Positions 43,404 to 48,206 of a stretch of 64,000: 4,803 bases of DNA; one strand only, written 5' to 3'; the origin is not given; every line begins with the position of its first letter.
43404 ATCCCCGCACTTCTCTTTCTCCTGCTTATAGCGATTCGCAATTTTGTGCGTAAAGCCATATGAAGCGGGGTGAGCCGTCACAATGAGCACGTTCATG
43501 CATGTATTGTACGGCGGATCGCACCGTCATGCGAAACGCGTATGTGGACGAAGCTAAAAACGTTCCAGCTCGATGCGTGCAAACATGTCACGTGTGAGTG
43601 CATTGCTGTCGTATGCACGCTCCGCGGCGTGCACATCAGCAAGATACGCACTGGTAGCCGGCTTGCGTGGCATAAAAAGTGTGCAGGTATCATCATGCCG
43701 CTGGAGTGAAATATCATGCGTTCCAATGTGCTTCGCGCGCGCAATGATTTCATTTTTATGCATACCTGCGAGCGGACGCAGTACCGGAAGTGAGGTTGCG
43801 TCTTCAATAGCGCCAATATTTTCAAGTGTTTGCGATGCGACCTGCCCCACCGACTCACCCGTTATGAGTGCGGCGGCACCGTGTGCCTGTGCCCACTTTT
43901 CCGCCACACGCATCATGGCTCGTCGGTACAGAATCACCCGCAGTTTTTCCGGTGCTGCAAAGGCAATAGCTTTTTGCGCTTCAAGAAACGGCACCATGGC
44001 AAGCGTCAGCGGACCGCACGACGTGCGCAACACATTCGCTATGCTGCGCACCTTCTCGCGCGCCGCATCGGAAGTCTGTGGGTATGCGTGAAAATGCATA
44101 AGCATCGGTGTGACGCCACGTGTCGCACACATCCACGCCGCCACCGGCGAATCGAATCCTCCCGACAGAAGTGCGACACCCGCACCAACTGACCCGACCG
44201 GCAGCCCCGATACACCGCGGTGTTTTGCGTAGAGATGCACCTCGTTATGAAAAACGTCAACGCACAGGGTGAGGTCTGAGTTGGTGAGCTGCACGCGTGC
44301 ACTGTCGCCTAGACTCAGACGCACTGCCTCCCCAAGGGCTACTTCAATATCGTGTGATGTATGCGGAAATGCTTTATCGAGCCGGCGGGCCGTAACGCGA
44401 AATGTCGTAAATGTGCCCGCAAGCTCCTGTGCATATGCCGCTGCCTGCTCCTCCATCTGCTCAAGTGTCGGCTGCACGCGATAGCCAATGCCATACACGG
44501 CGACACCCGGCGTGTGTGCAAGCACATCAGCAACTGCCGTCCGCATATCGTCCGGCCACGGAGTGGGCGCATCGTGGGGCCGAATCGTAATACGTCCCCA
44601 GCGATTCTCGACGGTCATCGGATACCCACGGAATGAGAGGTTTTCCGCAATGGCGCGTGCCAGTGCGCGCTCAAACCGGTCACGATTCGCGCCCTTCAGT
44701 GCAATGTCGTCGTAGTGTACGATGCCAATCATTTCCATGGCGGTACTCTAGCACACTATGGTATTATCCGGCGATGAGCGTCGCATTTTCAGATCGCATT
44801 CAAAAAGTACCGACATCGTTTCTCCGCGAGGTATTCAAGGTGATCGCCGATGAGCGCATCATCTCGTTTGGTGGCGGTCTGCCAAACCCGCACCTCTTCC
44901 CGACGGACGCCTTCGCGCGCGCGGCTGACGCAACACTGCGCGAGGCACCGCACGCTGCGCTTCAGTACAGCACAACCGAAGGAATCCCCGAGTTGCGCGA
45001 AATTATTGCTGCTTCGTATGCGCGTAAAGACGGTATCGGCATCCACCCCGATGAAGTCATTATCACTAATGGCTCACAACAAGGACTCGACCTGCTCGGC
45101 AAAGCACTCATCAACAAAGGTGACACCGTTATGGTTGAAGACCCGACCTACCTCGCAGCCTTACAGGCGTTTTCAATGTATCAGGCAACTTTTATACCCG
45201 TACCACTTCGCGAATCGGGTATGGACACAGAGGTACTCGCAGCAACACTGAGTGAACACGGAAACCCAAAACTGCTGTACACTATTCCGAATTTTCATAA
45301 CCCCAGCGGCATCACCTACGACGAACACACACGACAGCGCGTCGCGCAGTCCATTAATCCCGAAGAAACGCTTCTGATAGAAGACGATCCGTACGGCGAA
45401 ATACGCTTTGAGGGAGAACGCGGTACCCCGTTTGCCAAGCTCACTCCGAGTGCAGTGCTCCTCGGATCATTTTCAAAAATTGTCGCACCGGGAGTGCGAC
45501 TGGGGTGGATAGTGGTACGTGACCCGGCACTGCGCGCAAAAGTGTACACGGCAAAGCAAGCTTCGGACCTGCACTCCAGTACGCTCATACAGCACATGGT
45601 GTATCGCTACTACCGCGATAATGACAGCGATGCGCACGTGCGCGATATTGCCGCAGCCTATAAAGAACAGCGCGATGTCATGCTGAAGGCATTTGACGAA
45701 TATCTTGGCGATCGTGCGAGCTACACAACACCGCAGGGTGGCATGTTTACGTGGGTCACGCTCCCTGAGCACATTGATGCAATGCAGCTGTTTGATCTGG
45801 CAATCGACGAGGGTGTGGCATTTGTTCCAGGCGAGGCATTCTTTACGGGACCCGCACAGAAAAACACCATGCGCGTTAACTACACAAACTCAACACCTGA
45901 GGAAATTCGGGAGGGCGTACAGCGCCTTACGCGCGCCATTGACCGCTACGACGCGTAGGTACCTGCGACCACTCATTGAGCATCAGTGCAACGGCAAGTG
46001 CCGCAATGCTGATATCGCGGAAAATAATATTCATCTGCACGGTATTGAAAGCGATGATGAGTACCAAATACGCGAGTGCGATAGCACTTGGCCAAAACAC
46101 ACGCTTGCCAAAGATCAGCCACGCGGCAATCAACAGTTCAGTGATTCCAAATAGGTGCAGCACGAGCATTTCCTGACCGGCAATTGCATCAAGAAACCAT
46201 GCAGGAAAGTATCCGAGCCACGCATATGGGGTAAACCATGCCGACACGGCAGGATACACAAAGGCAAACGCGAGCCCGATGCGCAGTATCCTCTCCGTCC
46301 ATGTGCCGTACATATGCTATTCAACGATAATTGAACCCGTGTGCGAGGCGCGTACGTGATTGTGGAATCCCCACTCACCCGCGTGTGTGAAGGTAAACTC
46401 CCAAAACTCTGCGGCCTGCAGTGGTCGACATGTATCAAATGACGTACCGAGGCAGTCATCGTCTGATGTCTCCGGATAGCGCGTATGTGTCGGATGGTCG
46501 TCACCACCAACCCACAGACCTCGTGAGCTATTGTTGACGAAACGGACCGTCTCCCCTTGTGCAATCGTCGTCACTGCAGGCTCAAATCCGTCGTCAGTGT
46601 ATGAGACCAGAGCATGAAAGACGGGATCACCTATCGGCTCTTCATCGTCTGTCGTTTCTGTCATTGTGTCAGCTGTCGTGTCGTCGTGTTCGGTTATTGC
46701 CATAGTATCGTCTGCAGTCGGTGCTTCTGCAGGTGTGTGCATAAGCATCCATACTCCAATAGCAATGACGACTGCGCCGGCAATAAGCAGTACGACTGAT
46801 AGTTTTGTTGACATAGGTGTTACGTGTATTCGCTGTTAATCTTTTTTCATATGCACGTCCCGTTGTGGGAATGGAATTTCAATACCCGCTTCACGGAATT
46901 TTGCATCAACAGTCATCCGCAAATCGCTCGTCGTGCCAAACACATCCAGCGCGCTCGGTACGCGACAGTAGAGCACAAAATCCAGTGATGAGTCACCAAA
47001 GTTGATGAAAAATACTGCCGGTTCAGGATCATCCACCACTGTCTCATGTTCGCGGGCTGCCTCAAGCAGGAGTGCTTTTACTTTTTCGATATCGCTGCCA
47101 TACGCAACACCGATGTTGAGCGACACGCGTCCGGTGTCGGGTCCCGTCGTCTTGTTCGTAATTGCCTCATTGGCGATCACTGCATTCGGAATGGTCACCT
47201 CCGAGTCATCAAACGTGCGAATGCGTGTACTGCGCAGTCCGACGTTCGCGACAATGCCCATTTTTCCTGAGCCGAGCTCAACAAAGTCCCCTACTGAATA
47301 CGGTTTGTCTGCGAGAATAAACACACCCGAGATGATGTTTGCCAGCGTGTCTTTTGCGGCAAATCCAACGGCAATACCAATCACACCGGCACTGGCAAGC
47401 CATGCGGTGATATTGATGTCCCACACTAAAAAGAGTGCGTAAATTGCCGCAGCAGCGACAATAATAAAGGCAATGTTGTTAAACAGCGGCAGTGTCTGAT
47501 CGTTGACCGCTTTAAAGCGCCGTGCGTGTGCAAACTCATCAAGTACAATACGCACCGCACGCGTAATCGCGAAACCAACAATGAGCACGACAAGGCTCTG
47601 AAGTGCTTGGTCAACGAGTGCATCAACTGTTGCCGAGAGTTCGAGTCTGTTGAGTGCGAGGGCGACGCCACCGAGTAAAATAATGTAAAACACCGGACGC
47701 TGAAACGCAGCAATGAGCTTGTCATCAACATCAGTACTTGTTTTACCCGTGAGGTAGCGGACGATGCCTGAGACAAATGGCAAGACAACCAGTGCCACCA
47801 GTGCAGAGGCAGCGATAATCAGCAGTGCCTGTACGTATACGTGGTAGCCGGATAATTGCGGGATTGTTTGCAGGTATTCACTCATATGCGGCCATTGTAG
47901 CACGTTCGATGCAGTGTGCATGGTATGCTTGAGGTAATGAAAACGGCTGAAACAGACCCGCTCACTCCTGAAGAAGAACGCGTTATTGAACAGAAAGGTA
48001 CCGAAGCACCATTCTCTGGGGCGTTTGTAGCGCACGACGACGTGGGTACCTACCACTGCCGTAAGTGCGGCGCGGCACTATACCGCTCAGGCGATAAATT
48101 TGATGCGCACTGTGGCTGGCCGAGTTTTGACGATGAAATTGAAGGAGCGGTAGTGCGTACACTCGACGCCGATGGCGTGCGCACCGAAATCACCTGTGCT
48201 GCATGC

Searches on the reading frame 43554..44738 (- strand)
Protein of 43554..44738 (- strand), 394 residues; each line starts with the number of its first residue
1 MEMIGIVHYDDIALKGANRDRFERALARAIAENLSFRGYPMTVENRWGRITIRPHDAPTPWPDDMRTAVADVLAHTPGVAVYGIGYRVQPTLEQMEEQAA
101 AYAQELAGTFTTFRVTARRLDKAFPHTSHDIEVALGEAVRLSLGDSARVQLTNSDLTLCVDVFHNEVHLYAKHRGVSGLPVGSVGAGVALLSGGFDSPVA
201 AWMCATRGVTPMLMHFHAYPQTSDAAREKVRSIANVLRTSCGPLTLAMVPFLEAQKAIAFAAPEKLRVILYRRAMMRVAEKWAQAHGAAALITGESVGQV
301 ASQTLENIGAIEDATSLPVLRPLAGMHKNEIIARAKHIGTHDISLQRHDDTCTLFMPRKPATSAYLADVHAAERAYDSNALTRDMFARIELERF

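Call 9: search_protein_families(library=pfam, proteins=[window:43554-44738:-])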
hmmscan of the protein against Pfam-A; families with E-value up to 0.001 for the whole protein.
window:43554-44738:- (394 aa): 4 families
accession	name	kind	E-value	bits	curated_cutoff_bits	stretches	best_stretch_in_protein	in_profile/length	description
PF02568.20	ThiI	-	1.6e-60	204.6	20.5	1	182-374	1-193/197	Thiamine biosynthesis protein (ThiI)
PF02926.22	THUMP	-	2.4e-11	44.3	20.6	1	91-170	3-82/84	THUMP domain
PF22025.1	ThiI_fer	-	6.4e-10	39.8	25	1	6-79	3-68/72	ThiI ferredoxin-like domain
PF06508.19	QueC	-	1.6e-05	25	22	0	188-339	3-174/210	Queuosine biosynthesis protein QueC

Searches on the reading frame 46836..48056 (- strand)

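Call 9: search_protein_families(library=pfam, proteins=[window:46836-48056:-])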
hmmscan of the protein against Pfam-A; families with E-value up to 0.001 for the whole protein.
window:46836-48056:- (406 aa): 3 families
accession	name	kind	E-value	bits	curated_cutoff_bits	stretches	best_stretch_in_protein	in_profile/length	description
PF00924.24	MS_channel_2nd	-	2.6e-21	75.9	20.2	1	236-302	1-66/68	Mechanosensitive ion channel, beta-domain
PF21082.3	MS_channel_3rd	-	9.7e-21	74.4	21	1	311-394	1-88/88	Mechanosensitive ion channel MscS, C-terminal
PF21088.3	MS_channel_1st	-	0.00065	20.1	23.1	1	194-235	1-42/42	Mechanosensitive ion channel, transmembrane helices 2/3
